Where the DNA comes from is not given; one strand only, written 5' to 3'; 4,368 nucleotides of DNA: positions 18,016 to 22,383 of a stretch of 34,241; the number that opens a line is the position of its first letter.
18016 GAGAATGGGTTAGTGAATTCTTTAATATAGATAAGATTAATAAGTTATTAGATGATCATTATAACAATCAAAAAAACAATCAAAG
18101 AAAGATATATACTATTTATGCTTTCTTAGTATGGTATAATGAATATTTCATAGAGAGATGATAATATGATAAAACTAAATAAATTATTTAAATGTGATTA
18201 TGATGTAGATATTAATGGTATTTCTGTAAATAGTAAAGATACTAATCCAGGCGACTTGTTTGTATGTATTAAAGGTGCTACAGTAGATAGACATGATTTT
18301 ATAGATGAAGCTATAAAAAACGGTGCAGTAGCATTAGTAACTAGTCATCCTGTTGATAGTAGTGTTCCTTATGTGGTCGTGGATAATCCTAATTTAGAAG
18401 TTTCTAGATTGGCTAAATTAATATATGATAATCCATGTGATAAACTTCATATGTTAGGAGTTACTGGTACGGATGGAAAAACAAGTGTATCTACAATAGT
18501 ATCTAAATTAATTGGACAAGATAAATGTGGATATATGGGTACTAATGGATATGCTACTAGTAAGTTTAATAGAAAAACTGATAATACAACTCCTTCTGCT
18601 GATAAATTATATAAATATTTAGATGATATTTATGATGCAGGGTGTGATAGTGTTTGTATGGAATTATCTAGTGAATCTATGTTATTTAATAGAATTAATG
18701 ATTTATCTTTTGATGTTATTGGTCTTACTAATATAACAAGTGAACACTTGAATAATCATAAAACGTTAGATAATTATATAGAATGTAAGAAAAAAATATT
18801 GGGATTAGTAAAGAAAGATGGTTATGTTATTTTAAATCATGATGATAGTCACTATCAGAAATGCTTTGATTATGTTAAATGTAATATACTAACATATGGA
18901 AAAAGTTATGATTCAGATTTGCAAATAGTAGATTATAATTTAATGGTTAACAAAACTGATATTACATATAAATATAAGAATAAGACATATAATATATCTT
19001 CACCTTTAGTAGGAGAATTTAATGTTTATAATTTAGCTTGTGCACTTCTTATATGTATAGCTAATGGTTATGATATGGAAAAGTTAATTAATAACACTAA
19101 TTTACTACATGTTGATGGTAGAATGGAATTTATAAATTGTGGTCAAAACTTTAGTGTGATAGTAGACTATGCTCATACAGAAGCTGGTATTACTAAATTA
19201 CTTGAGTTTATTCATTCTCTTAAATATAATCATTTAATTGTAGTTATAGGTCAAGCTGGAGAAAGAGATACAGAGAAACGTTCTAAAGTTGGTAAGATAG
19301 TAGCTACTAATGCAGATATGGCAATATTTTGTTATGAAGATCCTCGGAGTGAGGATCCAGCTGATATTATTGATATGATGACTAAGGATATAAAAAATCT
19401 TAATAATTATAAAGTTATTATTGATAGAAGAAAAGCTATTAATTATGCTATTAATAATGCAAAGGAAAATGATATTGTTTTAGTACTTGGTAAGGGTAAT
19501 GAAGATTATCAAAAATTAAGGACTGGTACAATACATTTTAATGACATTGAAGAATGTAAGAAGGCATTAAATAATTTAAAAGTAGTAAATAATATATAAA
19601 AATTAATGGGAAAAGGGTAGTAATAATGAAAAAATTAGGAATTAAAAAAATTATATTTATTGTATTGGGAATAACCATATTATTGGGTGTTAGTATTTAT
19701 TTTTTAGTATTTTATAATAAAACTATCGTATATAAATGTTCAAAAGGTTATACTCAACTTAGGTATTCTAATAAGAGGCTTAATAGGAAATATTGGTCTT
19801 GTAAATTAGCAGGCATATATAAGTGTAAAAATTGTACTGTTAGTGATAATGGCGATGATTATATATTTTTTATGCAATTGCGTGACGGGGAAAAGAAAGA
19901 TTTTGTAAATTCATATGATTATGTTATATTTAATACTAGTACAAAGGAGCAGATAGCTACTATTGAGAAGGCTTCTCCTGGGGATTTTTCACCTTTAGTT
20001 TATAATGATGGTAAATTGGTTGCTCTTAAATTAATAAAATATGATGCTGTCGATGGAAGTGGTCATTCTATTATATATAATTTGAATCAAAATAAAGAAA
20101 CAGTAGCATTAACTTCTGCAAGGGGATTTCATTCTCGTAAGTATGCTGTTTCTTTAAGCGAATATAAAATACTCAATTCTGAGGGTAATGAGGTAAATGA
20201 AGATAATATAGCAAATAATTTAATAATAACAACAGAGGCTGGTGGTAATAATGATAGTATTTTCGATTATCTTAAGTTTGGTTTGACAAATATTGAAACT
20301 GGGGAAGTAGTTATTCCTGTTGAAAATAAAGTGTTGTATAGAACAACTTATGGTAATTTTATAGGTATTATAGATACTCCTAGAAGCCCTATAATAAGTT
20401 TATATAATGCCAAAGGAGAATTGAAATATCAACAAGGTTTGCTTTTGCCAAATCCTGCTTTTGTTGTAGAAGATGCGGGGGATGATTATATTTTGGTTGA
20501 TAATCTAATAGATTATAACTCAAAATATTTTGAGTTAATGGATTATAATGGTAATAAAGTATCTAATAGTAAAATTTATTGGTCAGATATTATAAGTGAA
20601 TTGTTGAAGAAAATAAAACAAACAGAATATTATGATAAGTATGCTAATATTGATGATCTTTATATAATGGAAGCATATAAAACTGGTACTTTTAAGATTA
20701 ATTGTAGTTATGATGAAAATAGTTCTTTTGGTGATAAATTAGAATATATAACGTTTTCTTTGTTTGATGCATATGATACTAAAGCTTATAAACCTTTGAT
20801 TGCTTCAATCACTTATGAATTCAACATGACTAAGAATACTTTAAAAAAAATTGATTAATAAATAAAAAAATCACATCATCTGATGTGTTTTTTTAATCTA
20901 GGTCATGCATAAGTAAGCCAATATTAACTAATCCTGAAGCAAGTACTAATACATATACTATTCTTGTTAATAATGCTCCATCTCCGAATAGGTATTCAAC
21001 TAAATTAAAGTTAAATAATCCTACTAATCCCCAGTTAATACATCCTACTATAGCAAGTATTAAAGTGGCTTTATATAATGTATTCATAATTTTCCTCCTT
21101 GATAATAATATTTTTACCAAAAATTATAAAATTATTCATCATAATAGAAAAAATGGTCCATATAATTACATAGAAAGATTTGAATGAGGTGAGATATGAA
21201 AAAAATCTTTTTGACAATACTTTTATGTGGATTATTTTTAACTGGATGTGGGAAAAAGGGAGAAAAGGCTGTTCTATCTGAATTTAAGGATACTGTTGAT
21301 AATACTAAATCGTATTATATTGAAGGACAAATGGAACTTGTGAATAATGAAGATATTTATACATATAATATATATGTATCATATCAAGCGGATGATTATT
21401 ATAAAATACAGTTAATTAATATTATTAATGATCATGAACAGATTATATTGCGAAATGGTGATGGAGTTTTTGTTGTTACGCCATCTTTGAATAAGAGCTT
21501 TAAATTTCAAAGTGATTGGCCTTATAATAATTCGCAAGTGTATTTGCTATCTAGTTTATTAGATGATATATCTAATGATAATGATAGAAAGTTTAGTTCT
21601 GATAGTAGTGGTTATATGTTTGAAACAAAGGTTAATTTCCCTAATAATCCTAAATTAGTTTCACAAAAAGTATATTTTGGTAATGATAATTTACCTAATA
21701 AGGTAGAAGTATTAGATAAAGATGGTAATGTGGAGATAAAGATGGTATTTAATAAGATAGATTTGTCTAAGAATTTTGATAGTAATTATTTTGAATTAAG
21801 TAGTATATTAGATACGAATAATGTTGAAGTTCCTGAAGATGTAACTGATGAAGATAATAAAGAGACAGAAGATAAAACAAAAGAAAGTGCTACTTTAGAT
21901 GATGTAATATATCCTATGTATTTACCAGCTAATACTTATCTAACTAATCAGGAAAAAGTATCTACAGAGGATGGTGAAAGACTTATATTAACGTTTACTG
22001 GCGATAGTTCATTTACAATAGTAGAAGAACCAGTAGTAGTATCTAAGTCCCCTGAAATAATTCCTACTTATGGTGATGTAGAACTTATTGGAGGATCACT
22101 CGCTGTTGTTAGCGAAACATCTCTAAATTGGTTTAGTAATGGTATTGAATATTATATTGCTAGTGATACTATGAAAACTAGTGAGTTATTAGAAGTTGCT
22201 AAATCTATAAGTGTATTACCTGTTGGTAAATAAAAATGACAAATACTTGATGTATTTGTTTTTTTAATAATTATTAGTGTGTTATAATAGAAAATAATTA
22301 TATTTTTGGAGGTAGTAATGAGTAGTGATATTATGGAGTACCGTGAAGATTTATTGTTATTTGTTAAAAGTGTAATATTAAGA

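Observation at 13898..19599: Racemase / Asl-like ATP-grasp ligase / AsnB / MurE packed as one operon: candidate side-chain tailoring pathway with a PLP racemase where an Asp racemase is usual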

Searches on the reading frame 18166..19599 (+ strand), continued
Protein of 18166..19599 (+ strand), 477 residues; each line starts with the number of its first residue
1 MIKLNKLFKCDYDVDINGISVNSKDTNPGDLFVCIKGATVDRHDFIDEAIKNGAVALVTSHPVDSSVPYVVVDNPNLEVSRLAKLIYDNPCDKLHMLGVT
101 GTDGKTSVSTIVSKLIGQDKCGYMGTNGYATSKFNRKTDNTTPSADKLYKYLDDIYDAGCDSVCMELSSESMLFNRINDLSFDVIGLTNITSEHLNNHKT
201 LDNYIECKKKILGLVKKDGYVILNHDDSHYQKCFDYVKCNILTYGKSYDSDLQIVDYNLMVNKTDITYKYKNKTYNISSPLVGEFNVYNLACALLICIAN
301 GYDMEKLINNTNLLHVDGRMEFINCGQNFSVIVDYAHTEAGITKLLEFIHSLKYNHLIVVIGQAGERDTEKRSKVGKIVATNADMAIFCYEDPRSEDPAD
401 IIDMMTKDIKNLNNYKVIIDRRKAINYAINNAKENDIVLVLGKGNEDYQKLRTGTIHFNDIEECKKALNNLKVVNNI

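Call 76: get_annotated_region(hit=H64, flank=6000)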
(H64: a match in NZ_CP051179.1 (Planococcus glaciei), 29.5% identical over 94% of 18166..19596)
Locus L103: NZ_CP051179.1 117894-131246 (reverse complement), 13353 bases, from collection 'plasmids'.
description: Planococcus glaciei strain CNCTC7660 plasmid unnamed2
organism: Planococcus glaciei (NCBI taxid 459472)
taxonomy: Bacteria; Bacillota; Bacilli; Bacillales; Planococcaceae; Planococcus; Planococcus glaciei
host: -; source: Homo sapiens,acute appendicitis; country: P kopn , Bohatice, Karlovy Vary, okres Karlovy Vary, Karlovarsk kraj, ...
typing (MOB-suite, as given by PLSDB): non-mobilizable
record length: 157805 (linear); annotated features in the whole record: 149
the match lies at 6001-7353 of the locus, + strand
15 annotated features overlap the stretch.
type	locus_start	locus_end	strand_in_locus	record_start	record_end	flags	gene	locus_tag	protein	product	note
CDS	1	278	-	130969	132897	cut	-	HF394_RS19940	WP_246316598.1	heavy metal translocating P-type ATPase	-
CDS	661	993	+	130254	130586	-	-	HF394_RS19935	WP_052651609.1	four-helix bundle copper-binding protein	-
CDS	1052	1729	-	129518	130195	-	-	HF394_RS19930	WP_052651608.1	response regulator transcription factor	GO:0000160 - phosphorelay signal transduction system [Evidence IEA]; GO:0006355 - regulation of DNA-templated ...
CDS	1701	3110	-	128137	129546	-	-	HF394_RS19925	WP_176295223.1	ATP-binding protein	-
CDS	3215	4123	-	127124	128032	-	-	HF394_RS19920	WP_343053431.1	F510_1955 family glycosylhydrolase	-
CDS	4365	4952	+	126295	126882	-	-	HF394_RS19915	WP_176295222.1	YdhK family protein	-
CDS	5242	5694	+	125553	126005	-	-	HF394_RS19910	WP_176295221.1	DUF305 domain-containing protein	-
CDS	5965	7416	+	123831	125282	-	-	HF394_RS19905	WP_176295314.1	UDP-N-acetylmuramoyl-L-alanyl-D-glutamate--2, 6-diaminopimelate ligase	GO:0009058 - biosynthetic process [Evidence IEA]; GO:0051301 - cell division [Evidence IEA]; GO:0008360 - regulation of ...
CDS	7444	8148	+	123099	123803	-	-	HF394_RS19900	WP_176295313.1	hypothetical protein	-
CDS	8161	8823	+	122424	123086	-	-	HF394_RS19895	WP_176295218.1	class I SAM-dependent methyltransferase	-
CDS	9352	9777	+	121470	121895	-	-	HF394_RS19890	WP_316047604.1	GNAT family N-acetyltransferase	-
CDS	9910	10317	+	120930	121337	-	-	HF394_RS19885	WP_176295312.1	hypothetical protein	-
CDS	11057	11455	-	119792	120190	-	-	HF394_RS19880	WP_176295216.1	TIR domain-containing protein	-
CDS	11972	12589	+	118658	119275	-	-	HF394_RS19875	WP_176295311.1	recombinase family protein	GO:0006310 - DNA recombination [Evidence IEA]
CDS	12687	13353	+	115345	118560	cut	-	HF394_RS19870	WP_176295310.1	hypothetical protein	-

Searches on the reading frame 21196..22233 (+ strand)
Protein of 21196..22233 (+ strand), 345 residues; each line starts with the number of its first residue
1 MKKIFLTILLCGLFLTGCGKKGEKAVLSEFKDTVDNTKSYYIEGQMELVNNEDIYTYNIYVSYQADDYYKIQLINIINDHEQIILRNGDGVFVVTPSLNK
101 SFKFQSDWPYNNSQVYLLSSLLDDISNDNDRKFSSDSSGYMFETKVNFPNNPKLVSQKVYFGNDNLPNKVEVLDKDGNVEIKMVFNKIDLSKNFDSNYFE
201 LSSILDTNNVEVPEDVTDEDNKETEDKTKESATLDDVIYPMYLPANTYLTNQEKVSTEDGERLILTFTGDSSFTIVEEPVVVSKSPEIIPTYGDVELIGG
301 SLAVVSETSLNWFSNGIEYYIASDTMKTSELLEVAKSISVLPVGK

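Call 6: search_protein_families(library=pfam, proteins=[window:21196-22233:+], max_evalue=0.01)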
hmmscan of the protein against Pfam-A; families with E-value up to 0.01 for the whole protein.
window:21196-22233:+ (345 aa): 1 family
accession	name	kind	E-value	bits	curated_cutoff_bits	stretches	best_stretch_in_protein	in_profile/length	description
PF03548.22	LolA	-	0.0014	18.8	23.6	1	80-201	45-164/165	Outer membrane lipoprotein carrier protein LolA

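Call 7: search_protein_families(library=ncbifam, proteins=[window:21196-22233:+], max_evalue=0.01)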
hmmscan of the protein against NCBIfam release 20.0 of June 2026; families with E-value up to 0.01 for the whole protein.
window:21196-22233:+ (345 aa): 6 families
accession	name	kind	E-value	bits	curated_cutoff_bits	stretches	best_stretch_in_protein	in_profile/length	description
NF041286.1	lipo_GerS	equivalog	1.6e-11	44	175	1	6-185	8-189/196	germination lipoprotein GerS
NF047408.1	SA0632_fam_LP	equivalog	3.3e-05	23.5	70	1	1-29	1-29/68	SA0632 family lipoprotein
NF041287.1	lipo_GerS_rel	equivalog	7.6e-05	22.5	100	1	4-199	4-201/201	germination lipoprotein GerS-related protein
NF047847.2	SS_mature_LptM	equivalog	9.9e-05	22.3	27.7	1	1-22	1-24/31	LPS translocon maturation chaperone LptM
NF041193.1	lipo_SP0191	subfamily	0.00064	19.8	75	0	1-32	1-32/190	SP0191 family lipoprotein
TIGR00548.1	lolB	equivalog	0.0012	18.5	59.6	1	10-87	9-95/202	lipoprotein insertase outer membrane protein LolB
